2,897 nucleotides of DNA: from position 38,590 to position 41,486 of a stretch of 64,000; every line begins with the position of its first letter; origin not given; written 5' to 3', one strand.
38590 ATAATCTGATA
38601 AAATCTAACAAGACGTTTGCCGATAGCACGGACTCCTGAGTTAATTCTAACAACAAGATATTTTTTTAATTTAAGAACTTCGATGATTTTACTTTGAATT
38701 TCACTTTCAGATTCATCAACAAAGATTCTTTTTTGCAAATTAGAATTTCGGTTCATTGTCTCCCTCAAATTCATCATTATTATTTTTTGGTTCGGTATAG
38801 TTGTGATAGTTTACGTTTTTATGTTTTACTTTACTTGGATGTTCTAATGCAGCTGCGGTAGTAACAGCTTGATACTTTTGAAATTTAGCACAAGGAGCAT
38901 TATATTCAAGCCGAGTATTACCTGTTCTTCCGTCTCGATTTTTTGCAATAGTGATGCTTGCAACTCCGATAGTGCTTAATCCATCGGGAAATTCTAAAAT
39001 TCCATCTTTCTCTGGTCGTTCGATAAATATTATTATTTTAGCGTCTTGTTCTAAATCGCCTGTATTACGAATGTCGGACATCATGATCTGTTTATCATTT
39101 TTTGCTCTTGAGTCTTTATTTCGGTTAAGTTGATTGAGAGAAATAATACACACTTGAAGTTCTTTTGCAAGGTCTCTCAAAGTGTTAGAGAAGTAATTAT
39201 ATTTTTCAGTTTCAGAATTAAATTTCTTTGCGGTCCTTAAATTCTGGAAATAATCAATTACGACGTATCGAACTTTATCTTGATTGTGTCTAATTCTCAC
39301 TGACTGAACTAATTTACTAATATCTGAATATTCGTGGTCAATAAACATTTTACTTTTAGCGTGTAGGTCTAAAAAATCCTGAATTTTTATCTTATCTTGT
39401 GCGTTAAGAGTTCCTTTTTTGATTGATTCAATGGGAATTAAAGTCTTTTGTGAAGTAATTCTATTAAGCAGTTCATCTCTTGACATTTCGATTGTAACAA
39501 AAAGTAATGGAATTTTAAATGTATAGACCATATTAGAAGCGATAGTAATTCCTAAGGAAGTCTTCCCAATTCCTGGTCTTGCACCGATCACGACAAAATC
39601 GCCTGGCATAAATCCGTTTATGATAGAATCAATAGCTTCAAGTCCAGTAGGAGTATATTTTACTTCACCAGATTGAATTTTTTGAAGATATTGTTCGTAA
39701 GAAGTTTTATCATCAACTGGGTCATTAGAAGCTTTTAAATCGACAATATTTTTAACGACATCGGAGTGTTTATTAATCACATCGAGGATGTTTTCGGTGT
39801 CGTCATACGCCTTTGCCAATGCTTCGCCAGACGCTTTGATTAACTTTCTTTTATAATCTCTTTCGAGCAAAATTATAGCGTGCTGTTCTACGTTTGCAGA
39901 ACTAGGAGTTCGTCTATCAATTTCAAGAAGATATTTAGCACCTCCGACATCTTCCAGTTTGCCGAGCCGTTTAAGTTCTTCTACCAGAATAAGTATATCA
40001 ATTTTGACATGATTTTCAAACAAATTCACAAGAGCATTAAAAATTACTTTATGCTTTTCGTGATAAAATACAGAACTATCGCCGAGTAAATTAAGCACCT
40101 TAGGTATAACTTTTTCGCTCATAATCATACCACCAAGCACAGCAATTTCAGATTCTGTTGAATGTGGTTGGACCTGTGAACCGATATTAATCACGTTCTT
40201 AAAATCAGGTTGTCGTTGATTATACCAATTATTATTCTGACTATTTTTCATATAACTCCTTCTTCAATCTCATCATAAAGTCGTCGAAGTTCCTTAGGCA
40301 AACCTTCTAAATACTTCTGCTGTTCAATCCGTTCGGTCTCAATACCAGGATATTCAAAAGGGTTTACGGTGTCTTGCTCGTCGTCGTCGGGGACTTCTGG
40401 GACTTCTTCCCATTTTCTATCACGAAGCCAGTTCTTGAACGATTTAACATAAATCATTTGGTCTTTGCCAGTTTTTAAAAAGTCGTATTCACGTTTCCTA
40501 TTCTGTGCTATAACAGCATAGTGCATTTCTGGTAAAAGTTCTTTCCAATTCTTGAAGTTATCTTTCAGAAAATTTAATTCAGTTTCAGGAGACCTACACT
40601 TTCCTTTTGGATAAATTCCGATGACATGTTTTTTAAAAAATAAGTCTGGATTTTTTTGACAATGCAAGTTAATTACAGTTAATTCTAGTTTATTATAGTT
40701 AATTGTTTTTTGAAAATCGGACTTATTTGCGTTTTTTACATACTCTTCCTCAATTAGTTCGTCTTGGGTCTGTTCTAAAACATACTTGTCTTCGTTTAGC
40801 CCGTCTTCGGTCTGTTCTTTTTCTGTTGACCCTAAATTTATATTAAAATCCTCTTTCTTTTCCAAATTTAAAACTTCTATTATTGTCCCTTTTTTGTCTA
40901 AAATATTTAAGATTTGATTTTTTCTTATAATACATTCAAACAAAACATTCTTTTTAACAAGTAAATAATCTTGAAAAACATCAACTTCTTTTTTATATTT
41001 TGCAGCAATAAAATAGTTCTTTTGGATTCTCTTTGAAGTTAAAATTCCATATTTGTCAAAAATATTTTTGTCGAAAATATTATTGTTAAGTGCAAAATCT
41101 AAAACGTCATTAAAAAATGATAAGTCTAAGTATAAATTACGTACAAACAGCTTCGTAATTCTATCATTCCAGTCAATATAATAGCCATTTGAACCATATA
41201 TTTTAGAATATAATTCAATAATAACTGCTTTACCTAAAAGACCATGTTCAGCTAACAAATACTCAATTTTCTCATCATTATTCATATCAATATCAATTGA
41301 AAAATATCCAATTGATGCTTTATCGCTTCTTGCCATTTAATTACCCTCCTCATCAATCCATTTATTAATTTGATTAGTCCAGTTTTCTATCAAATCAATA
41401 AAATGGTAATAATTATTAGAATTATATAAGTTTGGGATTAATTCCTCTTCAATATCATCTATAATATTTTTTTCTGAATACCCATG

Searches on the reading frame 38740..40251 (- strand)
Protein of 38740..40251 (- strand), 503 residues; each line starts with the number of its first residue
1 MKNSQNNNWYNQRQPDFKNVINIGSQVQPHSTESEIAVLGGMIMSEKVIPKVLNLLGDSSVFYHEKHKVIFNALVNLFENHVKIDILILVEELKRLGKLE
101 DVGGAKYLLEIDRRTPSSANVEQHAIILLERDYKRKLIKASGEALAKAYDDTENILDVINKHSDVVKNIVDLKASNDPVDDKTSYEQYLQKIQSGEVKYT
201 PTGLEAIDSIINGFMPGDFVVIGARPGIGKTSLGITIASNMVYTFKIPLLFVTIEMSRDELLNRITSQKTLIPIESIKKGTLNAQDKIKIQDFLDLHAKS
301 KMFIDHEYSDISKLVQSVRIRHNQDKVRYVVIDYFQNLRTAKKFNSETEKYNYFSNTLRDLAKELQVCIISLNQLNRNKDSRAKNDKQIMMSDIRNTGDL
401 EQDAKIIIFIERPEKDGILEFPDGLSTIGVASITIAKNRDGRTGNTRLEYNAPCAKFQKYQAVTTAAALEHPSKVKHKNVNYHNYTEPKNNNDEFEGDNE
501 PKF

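Call 94: search_protein_families(library=phrogs, proteins=[window:38740-40251:-], max_evalue=0.00001)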
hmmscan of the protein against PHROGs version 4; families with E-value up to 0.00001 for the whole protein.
window:38740-40251:- (503 aa): 5 families
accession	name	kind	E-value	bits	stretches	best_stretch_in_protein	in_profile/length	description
phrog_19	-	DNA, RNA and nucleotide metabolism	1.1e-82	279.9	1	25-461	154-582/621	DnaB-like replicative helicase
phrog_243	-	DNA, RNA and nucleotide metabolism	6.3e-39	134.6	1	196-459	14-267/273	DnaB-like replicative helicase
phrog_239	-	DNA, RNA and nucleotide metabolism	2.1e-32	114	1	161-459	311-598/801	DNA primase/helicase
phrog_11530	-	unknown function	9.4e-23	82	1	314-473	19-172/184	-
phrog_23150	-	unknown function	1.1e-08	35.9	1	35-239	12-216/217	-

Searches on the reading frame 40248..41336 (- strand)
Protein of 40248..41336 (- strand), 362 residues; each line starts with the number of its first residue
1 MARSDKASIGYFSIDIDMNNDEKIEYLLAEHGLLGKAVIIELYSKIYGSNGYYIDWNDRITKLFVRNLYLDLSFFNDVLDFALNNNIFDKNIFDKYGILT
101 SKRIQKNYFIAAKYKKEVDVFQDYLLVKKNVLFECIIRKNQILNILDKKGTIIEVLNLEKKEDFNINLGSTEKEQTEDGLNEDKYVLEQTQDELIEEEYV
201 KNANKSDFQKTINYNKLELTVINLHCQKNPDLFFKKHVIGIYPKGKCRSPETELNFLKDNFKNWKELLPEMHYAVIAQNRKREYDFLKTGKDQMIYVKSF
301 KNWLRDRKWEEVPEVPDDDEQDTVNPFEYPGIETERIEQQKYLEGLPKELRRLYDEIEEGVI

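Call 94: search_protein_families(library=phrogs, proteins=[window:40248-41336:-], max_evalue=0.00001)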
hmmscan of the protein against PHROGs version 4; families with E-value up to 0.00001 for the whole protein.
window:40248-41336:- (362 aa): 4 families
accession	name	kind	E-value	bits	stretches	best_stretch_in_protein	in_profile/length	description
phrog_20437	-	DNA, RNA and nucleotide metabolism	7.4e-31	108.4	1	1-177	1-171/212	DNA replication initiation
phrog_2562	-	DNA, RNA and nucleotide metabolism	1.6e-29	104.5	1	1-216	1-199/290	replication initiation protein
phrog_16706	-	DNA, RNA and nucleotide metabolism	4.7e-19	70.3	1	1-225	1-218/266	replisome organizer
phrog_20981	-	unknown function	4.4e-08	34.1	1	10-175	2-165/293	-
